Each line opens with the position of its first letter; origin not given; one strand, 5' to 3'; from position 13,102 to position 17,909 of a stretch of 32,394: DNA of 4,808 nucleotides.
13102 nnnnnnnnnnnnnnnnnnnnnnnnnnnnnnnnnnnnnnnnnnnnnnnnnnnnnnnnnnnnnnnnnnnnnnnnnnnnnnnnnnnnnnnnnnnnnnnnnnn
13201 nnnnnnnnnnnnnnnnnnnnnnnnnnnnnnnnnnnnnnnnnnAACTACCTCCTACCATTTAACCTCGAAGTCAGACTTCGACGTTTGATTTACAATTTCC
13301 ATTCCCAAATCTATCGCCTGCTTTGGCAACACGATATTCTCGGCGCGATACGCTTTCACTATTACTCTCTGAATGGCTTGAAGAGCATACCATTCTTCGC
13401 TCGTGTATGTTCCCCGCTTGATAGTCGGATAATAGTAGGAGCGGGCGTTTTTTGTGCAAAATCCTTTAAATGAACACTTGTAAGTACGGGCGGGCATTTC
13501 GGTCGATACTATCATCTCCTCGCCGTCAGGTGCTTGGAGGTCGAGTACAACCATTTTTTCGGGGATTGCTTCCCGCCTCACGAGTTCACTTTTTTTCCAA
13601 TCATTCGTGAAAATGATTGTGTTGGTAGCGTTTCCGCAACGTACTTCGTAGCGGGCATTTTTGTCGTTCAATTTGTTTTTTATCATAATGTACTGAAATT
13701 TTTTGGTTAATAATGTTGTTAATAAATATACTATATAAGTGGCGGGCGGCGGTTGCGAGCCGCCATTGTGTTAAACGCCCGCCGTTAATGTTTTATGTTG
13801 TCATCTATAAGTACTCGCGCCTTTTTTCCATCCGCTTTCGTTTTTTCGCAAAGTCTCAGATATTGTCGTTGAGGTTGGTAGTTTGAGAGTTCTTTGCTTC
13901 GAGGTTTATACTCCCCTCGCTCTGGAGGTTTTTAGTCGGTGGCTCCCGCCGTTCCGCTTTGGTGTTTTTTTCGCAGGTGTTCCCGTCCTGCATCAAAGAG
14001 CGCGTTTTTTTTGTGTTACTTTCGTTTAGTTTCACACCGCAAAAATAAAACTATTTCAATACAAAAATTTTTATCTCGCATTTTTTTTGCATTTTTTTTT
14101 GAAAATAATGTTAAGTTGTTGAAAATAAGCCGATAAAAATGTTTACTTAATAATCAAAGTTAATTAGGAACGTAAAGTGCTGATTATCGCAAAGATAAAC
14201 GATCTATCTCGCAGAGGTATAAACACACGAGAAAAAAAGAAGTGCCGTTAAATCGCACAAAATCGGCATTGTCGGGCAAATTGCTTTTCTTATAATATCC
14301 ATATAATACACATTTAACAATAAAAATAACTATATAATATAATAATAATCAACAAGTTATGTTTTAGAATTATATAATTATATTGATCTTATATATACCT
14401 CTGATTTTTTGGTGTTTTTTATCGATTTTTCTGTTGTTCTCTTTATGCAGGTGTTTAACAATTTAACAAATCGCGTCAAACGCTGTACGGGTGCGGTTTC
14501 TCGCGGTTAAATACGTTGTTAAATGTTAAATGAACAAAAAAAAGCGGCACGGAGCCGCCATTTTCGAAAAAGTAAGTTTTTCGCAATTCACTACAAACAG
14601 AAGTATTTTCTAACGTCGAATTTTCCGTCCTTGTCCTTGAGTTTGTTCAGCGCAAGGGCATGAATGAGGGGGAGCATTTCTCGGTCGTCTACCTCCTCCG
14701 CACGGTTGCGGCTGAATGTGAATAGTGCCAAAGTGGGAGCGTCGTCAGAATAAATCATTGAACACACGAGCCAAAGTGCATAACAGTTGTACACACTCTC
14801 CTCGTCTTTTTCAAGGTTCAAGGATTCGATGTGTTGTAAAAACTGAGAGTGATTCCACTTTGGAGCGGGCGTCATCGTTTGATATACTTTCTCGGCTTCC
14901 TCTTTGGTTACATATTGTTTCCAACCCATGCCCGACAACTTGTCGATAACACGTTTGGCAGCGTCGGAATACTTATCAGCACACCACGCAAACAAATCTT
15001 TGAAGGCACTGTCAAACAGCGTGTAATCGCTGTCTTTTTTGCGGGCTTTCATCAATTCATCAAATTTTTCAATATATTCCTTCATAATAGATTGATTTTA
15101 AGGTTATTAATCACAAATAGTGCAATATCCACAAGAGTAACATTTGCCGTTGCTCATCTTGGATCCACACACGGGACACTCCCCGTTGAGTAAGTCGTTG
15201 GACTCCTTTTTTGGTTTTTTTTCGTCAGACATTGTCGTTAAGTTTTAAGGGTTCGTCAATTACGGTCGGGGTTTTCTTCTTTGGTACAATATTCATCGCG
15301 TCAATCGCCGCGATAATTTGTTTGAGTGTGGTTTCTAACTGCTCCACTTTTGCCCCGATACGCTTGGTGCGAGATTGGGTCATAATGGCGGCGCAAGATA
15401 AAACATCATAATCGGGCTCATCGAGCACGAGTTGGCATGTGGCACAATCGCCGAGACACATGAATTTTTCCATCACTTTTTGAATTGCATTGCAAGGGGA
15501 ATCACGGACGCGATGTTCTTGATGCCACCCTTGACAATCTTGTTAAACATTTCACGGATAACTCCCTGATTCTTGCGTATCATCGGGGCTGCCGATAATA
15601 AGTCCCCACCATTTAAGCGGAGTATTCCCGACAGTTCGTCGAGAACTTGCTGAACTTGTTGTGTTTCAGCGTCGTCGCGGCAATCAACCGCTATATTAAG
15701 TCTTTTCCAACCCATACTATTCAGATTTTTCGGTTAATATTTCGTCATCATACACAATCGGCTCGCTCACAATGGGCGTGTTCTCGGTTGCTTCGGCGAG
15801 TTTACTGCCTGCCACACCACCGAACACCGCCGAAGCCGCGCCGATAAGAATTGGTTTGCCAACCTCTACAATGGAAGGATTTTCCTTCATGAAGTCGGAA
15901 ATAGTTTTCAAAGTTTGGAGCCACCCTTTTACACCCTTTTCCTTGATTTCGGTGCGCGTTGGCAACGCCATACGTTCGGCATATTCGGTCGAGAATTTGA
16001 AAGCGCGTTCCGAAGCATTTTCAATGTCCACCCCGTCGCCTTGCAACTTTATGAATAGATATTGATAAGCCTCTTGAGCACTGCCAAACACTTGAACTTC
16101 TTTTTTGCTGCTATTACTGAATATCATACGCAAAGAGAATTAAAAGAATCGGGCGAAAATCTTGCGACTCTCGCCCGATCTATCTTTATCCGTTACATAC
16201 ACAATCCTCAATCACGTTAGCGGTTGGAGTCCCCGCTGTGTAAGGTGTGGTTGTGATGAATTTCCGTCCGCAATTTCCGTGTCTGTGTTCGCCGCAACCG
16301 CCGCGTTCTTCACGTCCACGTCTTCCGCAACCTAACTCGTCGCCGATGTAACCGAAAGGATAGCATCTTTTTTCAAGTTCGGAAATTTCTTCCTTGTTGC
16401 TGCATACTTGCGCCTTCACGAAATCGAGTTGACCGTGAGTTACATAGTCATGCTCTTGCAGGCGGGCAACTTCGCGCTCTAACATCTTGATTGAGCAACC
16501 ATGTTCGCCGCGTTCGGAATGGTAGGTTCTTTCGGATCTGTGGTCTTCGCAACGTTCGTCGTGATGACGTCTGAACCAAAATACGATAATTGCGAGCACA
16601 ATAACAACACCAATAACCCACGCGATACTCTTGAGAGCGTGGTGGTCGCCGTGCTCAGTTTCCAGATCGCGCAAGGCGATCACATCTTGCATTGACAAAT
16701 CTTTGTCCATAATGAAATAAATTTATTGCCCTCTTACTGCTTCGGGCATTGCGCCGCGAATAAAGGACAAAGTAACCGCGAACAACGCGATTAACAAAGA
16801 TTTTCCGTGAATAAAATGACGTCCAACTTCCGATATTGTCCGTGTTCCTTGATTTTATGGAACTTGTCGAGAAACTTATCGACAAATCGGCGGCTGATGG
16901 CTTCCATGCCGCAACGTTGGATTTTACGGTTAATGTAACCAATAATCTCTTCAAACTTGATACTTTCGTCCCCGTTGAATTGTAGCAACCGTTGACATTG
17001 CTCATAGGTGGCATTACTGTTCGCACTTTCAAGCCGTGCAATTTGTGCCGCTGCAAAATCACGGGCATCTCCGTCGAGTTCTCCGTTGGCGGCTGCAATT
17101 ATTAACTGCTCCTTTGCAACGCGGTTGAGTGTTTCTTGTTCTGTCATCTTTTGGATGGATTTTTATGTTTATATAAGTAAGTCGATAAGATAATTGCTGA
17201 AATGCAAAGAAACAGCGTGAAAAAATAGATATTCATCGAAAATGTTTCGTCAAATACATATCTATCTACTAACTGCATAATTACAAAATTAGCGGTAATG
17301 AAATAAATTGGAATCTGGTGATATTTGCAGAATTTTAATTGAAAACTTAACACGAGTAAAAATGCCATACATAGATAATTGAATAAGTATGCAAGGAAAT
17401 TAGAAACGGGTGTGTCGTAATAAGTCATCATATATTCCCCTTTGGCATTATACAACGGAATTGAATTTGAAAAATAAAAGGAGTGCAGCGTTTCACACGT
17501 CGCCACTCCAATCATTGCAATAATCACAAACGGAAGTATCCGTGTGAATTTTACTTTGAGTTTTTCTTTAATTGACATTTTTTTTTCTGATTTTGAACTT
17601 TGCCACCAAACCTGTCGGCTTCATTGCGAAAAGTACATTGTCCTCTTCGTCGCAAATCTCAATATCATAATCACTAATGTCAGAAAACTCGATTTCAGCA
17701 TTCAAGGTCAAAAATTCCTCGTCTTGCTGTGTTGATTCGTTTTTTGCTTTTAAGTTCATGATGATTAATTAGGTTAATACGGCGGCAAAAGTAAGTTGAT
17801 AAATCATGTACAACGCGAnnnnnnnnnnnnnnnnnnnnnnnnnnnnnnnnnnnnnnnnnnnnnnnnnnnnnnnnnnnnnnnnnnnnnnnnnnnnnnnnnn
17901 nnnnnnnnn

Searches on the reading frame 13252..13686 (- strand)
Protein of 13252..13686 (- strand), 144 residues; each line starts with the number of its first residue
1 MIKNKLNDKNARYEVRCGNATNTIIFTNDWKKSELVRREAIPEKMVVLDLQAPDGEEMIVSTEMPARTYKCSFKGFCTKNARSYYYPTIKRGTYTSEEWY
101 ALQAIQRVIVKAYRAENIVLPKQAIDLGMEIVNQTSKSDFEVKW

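Call 10: search_protein_families(library=phrogs, proteins=[window:13252-13686:-], max_evalue=0.001)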
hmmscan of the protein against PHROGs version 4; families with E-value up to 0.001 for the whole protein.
window:13252-13686:- (144 aa): 0 families

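Call 20: find_encoding_contigs(protein=window:13252-13686:-, flank=3000, max_places=10)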
Protein window:13252-13686:- (144 aa): 7 contigs read that carry it; 1 place shown.
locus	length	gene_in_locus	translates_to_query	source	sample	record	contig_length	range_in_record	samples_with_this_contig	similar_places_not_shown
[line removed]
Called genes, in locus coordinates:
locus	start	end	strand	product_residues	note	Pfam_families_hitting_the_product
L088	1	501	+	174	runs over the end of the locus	-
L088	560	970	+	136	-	-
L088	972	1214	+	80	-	-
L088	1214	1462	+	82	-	-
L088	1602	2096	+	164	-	-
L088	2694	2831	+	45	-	-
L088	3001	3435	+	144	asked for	-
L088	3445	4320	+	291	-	-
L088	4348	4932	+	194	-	-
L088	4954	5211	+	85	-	-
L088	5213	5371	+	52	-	-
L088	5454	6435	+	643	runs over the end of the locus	PF02463:SMC_N, PF13476:AAA_23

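Call 24: find_homologous_proteins(query=window:13252-13686:-)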
Query window:13252-13686:- (144 aa): 3 proteins with E <= 0.001 among 10 candidates.
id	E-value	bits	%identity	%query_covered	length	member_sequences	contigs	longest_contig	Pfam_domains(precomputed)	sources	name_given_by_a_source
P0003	2.5e-91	320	100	100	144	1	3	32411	-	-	-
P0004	7.7e-66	238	75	100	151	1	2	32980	-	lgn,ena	-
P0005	4.2e-47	177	60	100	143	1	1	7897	-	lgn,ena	-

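Call 25: find_encoding_contigs(protein=P0004, flank=10000, max_places=6)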
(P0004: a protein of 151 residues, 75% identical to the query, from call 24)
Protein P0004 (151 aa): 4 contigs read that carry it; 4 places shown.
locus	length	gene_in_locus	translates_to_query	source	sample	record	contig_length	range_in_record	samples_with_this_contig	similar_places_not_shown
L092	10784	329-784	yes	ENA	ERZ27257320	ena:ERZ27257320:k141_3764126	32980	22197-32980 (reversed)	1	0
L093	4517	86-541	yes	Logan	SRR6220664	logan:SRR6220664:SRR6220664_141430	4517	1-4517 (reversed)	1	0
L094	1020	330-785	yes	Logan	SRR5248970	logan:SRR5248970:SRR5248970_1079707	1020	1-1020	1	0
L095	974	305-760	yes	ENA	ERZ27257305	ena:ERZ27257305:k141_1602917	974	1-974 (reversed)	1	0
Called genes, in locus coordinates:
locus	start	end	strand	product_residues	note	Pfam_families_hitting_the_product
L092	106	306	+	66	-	-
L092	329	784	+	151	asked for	-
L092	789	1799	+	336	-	-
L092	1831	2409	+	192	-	-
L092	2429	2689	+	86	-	-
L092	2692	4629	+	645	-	PF02463:SMC_N, PF13476:AAA_23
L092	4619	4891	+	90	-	-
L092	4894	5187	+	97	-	-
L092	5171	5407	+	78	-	-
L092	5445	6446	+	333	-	PF03837:RecT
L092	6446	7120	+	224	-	PF12706:Lactamase_B_2 (faint)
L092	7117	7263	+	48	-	-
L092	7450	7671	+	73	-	-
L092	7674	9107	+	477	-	PF19263:DUF5906 (weak)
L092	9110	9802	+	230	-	PF25680:Mom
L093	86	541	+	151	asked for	-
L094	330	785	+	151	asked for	-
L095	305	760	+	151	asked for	-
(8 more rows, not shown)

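Call 26: find_encoding_contigs(protein=P0005, flank=10000, max_places=6)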
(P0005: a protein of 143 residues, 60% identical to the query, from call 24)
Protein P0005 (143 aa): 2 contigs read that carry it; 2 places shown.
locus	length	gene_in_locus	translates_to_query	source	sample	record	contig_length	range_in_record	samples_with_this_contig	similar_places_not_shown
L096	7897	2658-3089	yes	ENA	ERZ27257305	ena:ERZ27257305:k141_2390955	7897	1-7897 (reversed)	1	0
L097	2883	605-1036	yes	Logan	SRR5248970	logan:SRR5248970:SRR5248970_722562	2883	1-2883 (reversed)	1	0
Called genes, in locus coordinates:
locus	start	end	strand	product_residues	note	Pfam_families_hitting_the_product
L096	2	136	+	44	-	?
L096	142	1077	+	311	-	-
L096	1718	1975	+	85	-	-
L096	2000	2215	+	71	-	-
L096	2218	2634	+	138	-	-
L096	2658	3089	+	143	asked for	-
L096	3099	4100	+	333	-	-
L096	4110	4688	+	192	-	-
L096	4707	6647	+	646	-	PF02463:SMC_N (weak)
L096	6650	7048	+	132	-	-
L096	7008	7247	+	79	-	-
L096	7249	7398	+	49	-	-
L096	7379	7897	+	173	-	?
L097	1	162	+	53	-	?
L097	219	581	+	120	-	-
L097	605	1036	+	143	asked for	-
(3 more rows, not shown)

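Call 34: find_related_loci(query=P0004, collection=viral_contigs, flank=5000)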
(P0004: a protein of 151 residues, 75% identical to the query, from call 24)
Query P0004 (151 aa) in viral_contigs; peptide patterns used: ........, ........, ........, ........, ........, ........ (x = any residue, [..] = any of these).
12 stretches matched a pattern; 1 encode a relative of the query (tblastn E <= 1e-3); 1 distinct loci.
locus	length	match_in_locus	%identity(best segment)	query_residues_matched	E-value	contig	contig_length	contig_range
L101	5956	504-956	99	1-151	4e-104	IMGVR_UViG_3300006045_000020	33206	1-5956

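Call 52: search_protein_families(library=pfam, proteins=[window:13252-13686:-], max_evalue=0.1)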
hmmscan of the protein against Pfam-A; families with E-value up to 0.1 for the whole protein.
window:13252-13686:- (144 aa): 0 families

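Call 91: search_protein_families(library=ncbifam, proteins=[window:13252-13686:-], max_evalue=0.1)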
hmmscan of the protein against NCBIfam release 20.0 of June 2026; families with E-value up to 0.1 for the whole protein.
window:13252-13686:- (144 aa): 0 families

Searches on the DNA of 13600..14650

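Call 75: search_rna_families(source=window, start=13600, end=14650, threshold=evalue, max_evalue=1)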
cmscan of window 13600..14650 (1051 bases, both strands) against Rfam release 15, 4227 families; matches with E-value up to 1: 0.
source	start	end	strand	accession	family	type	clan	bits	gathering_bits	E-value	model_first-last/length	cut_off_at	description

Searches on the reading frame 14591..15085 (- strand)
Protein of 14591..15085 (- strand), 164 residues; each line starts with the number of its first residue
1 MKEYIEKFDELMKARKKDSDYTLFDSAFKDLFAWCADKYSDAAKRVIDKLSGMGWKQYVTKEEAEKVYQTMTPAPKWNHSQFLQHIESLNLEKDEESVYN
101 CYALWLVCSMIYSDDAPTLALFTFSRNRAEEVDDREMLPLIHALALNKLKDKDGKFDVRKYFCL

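Call 11: search_protein_families(library=phrogs, proteins=[window:14591-15085:-], max_evalue=0.001)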
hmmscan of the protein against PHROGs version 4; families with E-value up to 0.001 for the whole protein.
window:14591-15085:- (164 aa): 0 families

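Call 35: find_related_loci(query=window:14591-15085:-, collection=viral_contigs, flank=5000)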
Query window:14591-15085:- (164 aa) in viral_contigs; peptide patterns used: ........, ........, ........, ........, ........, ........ (x = any residue, [..] = any of these).
69 stretches matched a pattern; 1 encode a relative of the query (tblastn E <= 1e-3); 1 distinct loci.
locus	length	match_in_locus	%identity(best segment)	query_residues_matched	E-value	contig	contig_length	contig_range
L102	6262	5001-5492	87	1-164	5e-99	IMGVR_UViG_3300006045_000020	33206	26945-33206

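Call 68: search_protein_families(library=pfam, proteins=[window:14591-15085:-], max_evalue=0.1)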
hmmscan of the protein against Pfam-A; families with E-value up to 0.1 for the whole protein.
window:14591-15085:- (164 aa): 2 families
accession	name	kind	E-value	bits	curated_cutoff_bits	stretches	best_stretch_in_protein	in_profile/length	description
PF25223.1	DUF7841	-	0.0073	17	25.2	1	59-162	16-113/114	Domain of unknown function (DUF7841)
PF13170.11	DUF4003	-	0.014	15.3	28.1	1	60-144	155-244/296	Protein of unknown function (DUF4003)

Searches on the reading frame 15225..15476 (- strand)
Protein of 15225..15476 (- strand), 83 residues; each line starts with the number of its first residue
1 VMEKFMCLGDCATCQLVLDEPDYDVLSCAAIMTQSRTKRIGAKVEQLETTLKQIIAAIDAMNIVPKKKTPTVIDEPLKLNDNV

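Call 68: search_protein_families(library=pfam, proteins=[window:15225-15476:-], max_evalue=0.1)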
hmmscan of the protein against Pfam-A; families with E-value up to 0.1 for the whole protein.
window:15225-15476:- (83 aa): 1 family
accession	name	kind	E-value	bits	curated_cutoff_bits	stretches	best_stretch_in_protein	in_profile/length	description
PF01845.23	CcdB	-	0.072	13.8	28.6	1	25-61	62-98/101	CcdB protein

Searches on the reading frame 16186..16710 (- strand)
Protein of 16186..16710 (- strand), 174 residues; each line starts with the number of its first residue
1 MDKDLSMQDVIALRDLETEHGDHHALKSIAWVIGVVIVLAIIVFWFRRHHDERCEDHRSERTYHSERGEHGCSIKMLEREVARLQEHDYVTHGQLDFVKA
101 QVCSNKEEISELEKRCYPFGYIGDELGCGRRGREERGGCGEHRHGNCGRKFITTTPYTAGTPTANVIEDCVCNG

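Call 11: search_protein_families(library=phrogs, proteins=[window:16186-16710:-], max_evalue=0.001)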
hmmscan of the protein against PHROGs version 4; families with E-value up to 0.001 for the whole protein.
window:16186-16710:- (174 aa): 0 families

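Call 68: search_protein_families(library=pfam, proteins=[window:16186-16710:-], max_evalue=0.1)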
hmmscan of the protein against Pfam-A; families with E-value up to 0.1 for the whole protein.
window:16186-16710:- (174 aa): 1 family
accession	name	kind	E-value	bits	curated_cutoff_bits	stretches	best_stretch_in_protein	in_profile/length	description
PF05767.17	Pox_A14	-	0.069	13.8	27.7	0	23-67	44-84/93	Poxvirus virion envelope protein A14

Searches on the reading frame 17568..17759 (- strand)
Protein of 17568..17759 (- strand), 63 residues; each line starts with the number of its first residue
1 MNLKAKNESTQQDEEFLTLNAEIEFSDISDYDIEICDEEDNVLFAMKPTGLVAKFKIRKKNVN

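Call 69: search_protein_families(library=pfam, proteins=[window:17568-17759:-], max_evalue=0.1)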
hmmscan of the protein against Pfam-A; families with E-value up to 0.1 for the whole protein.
window:17568-17759:- (63 aa): 1 family
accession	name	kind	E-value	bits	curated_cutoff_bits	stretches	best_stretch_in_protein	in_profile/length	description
PF21413.3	SHQ1-like_CS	-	0.007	16.8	27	1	10-55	6-49/93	SHQ1-like, CS domain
